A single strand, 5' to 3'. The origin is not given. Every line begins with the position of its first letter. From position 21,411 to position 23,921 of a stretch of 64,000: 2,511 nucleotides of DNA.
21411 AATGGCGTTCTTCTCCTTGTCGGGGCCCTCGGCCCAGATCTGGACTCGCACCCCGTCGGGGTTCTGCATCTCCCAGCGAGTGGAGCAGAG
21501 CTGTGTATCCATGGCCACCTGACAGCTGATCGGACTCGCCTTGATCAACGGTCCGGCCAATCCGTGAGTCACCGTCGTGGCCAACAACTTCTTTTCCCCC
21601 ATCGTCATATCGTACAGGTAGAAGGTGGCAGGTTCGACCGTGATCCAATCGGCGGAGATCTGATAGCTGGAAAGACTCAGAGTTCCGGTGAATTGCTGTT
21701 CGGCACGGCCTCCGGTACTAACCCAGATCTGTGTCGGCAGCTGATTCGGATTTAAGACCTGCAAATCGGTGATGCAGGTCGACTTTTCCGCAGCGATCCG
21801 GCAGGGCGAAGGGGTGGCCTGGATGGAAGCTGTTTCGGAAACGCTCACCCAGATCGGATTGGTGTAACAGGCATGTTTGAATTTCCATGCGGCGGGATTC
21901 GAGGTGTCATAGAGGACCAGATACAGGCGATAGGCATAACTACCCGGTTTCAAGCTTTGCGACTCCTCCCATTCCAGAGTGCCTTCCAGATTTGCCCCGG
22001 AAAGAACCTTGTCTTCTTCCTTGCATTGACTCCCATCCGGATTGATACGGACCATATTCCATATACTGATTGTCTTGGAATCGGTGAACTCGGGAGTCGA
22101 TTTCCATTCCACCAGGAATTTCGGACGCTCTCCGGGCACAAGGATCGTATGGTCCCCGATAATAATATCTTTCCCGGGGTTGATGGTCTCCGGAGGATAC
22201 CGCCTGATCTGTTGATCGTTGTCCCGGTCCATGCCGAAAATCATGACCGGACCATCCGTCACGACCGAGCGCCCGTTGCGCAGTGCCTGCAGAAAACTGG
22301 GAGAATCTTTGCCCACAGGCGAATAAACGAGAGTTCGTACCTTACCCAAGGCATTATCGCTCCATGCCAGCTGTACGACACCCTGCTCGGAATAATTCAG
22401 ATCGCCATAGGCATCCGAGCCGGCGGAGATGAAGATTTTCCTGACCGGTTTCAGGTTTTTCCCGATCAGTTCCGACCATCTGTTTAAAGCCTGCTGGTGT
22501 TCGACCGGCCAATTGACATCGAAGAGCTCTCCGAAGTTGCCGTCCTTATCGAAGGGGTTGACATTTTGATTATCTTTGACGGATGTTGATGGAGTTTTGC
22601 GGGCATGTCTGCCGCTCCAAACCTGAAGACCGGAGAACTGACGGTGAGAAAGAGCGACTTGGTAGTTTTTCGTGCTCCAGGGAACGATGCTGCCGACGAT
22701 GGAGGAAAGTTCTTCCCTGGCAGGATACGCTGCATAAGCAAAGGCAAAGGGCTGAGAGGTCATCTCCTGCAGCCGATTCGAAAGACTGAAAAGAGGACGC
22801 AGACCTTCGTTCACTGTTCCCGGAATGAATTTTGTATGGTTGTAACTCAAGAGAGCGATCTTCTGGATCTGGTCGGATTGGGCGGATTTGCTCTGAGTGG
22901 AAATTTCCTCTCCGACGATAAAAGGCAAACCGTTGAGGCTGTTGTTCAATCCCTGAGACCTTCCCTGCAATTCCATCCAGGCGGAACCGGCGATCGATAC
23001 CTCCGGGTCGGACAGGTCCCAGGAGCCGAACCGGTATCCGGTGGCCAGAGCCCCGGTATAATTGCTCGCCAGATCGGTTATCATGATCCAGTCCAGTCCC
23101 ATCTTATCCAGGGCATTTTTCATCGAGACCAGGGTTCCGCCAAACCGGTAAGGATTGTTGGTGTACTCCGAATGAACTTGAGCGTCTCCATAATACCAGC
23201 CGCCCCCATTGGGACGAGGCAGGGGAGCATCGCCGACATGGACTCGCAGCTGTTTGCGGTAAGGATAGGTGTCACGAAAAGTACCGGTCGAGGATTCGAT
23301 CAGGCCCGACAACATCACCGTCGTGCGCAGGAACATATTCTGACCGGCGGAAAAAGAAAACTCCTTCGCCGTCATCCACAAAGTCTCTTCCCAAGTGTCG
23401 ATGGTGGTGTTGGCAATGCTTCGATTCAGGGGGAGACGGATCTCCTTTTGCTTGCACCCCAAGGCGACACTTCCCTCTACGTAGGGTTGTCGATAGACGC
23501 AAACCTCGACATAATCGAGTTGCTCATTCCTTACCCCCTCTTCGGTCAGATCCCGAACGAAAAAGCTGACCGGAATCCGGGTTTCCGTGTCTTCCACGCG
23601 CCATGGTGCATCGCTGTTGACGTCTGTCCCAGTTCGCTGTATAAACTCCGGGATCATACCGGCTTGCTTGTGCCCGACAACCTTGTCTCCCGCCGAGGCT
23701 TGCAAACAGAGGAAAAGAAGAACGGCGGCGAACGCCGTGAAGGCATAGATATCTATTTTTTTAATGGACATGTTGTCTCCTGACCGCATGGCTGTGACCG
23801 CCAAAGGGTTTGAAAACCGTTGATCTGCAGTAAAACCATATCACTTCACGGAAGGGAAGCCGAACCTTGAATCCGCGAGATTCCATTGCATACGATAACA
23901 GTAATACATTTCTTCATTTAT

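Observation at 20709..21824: Unnamed ~88-aa two-cysteine module repeated four times and shared with a protease 15 kb away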

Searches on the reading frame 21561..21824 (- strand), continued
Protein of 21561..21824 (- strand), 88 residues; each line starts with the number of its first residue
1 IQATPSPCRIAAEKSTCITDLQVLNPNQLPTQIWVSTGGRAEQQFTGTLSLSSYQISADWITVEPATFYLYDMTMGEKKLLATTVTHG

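Call 57: search_protein_families(library=pfam, proteins=[P0002, P0007], max_evalue=10)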
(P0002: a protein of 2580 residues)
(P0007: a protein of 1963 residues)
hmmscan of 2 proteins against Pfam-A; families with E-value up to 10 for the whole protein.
P0002 (2580 aa): 10 families
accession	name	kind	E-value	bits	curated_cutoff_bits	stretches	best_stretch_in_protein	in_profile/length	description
PF05593.20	RHS_repeat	-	6.8e-135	437.9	22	21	1708-1745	1-38/38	RHS Repeat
PF20148.4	DUF6531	-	3.2e-22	79.1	24.1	1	1324-1398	1-74/74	Domain of unknown function (DUF6531)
PF17857.7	AAA_lid_1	-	9.7e-21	74.4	21.3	2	688-713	21-46/100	AAA+ lid domain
PF22959.3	Ig_NUP210_15th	-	2.2e-10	40.5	27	1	295-379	21-98/102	NUP210 Ig-like domain 15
PF10180.14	WKF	-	8.5e-09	35.6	25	0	5-27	31-53/63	WKF domain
PF15413.13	PH_11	-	5.1e-08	33.7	30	0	741-788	64-100/101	Pleckstrin homology domain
PF17936.7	Big_6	-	0.007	17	27.6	1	1243-1301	25-80/83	Bacterial Ig domain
PF01835.25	MG2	-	0.027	15.3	32.8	1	1242-1300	35-94/96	MG2 domain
PF13619.11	KTSC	-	0.8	9.9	25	0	1998-2021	6-29/58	KTSC domain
PF25549.1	DUF7927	-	2.7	8.7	31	0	433-469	7-43/132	Domain of unknown function (DUF7927)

P0007 (1963 aa): 11 families
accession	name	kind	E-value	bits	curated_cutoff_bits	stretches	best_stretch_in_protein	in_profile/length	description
PF13946.11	DUF4214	-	2.6e-31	107.9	23.2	4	1841-1906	3-69/72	Domain of unknown function (DUF4214)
PF11456.13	DUF3019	-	3.6e-10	40.7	25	1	228-314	2-85/102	Protein of unknown function (DUF3019)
PF19190.6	BACON_2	-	6.2e-10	39.3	25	3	1493-1576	4-94/94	Viral BACON domain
PF13004.13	BACON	-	3.2e-09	37.1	25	3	1518-1569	2-60/61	Putative binding domain, N-terminal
PF23209.2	IDM1_C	-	0.00011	22.7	33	1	239-287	30-78/140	Increased DNA methylation 1, C-terminal domain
PF17971.7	LIFR_D2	-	0.011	16.4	26.4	1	857-944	8-93/114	Leukemia inhibitory factor receptor D2 domain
PF12697.13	Abhydrolase_6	-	0.075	14.1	26.3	1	1071-1171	7-85/217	Alpha/beta hydrolase family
PF05057.20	DUF676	-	0.1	12.5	20.3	1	1125-1167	56-100/217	Putative serine esterase (DUF676)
PF00629.30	MAM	-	0.68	10.2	26.4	0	444-479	83-118/158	MAM domain, meprin/A5/mu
PF01238.27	PMI_typeI_C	-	0.74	10.4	21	0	511-536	18-45/48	Phosphomannose isomerase type I C-terminal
PF22076.2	Cep192_D6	-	3.6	8.3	35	0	803-837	41-75/101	Cep192 domain 6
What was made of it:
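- Closest known: DUF3019. Different: Highly repetitive proteins also gave plainly spurious summed hits such as AAA_lid_1, WKF and PH_11 (call 57).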

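Call 64: search_protein_families(library=pfam, proteins=[P0006, P0017, P0027, P0034, P0037, P0023, P0026], max_evalue=0.0001)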
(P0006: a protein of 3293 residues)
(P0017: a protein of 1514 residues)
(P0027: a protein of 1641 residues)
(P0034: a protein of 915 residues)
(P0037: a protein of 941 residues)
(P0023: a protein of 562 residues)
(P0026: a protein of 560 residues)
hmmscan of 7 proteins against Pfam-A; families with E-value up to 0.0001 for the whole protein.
P0006 (3293 aa): 2 families
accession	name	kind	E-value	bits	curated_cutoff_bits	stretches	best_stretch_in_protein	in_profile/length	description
PF03781.23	FGE-sulfatase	-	8.5e-156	517.5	23.3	5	926-1193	8-255/255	Sulfatase-modifying factor enzyme 1-like domain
PF07679.22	I-set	-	4.6e-09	36.7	23.7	0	716-744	62-90/90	Immunoglobulin I-set domain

P0017 (1514 aa): 2 families
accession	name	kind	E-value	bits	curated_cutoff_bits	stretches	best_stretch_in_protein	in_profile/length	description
PF01833.30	TIG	-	3.7e-50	168.3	20.9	5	1402-1478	1-82/84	IPT/TIG domain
PF20144.5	TIG_SUH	-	2.9e-05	24.6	24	0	1402-1456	2-55/94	TIG domain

P0027 (1641 aa): 2 families
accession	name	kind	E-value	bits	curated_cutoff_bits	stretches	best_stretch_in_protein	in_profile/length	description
PF16656.11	Pur_ac_phosph_N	-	7.3e-11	42.9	30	0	879-967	7-93/93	Purple acid Phosphatase, N-terminal domain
PF16655.11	PhoD_N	-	1.3e-08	35.7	30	0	884-952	9-78/90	PhoD-like phosphatase, N-terminal domain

P0034 (915 aa): 1 family
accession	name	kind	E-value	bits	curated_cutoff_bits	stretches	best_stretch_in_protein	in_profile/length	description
PF00413.30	Peptidase_M10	-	8.1e-06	26.2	24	1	322-381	103-159/159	Matrixin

P0037 (941 aa): 2 families
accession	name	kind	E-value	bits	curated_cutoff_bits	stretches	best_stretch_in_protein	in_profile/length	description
PF00150.24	Cellulase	-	3.4e-06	27.2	23.5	1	228-494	21-269/272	Cellulase (glycosyl hydrolase family 5)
PF08239.17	SH3_3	-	2.2e-05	25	27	1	36-91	2-54/54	Bacterial SH3 domain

P0023 (562 aa): 1 family
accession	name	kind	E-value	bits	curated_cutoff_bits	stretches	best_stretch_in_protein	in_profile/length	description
PF00413.30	Peptidase_M10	-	1.3e-12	48.3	24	1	194-268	82-158/159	Matrixin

P0026 (560 aa): 4 families
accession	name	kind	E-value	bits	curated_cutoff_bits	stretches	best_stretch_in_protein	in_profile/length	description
PF00561.26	Abhydrolase_1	-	3.6e-09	37.1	25.8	1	48-119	51-116/245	alpha/beta hydrolase fold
PF02089.21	Palm_thioest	-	9.7e-07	29.2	26.8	1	52-111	58-118/254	Palmitoyl protein thioesterase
PF07819.20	PGAP1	-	2.9e-06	27.7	24.3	1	45-104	65-130/233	PGAP1-like alpha/beta domain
PF12697.13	Abhydrolase_6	-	6.6e-05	24.1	26.3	1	39-105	42-94/217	Alpha/beta hydrolase family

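Call 66: fold_search(model_id=the predicted structure, library=viral)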
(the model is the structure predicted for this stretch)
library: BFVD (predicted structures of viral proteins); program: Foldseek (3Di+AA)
matches with E <= 10: 1080; with E <= 0.001: 0
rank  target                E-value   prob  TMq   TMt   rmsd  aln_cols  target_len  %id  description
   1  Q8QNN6                8.5e-03  1.00  0.65  0.14   3.2        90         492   11  EsV-1-25 [Ectocarpus siliculosus virus 1 (isolate New Zealand/Kaikoura/1988)]
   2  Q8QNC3                1.2e-02  1.00  0.67  0.13   6.5        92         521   10  EsV-1-159 [Ectocarpus siliculosus virus 1 (isolate New Zealand/Kaikoura/1988)]
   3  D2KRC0                1.2e-02  1.00  0.60  0.12   5.2        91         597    8  (no name in the UniProt tables at hand)
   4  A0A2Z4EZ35            1.3e-02  0.99  0.47  0.15   6.5        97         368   13  (no name in the UniProt tables at hand)
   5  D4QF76                1.8e-02  0.97  0.45  0.24   8.4       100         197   10  Uncharacterized protein [Aeropyrum pernix bacilliform virus 1 (isolate -/Japan/Tanaka/2005)]
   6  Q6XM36                2.1e-02  1.00  0.59  0.10   6.0        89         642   13  FirrV-1-A51 [Feldmannia irregularis virus a]
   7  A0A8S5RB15            2.8e-02  0.98  0.50  0.35   6.5       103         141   12  PhoD-like phosphatase, N-terminal domain [virus sp. ctQSn51]
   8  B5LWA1                3.9e-02  1.00  0.61  0.14   7.5        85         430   15  Uncharacterized protein [Feldmannia species virus]
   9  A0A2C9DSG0            3.9e-02  0.97  0.50  0.19   5.0        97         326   16  Uncharacterized protein [Western grey kangaroopox virus]
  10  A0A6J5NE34            4.3e-02  0.99  0.53  0.41   6.8        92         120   12  Fibronectin type III [uncultured Caudovirales phage]
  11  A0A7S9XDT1            4.5e-02  0.91  0.43  0.09   7.7        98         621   10  Uncharacterized protein [Virus NIOZ-UU157]
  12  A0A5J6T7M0            5.3e-02  0.98  0.48  0.49   4.2        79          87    9  Uncharacterized protein [Proteus phage Myduc]
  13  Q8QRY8                5.3e-02  0.96  0.43  0.26   5.5       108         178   13  Membrane protein UL121 [Panine betaherpesvirus 2]
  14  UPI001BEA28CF         5.6e-02  0.89  0.48  0.13   6.0       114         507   19  (no name look-up for this kind of identifier)
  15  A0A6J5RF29            6.0e-02  0.99  0.57  0.31   8.5        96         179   11  Fibronectin type III [uncultured Caudovirales phage]
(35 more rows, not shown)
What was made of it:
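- BFVD also returns FN3-like hits (call 66).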

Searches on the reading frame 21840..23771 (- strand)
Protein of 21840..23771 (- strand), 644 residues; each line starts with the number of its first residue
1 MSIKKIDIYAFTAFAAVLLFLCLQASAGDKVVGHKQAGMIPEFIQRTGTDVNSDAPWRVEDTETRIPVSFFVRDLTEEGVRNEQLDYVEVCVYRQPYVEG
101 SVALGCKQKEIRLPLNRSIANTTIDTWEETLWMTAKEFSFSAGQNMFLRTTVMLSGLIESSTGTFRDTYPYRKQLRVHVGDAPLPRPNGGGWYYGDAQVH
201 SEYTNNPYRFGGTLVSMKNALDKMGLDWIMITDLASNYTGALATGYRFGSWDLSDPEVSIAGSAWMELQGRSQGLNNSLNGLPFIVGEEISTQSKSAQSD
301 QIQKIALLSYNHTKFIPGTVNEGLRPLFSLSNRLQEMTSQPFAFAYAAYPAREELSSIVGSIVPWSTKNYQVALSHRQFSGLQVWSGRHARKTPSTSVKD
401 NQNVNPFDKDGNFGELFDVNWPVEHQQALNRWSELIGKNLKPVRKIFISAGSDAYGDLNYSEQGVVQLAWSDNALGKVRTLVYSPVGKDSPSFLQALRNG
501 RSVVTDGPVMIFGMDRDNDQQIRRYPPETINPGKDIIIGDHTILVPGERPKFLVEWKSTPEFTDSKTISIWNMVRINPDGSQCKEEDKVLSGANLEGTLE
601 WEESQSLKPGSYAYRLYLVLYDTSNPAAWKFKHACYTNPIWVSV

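Call 47: search_solved_structures(query=window:21840-23771:-, max_evalue=1)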
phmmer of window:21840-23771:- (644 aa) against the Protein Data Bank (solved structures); distinct sequences matched with E-value up to 1: 0.
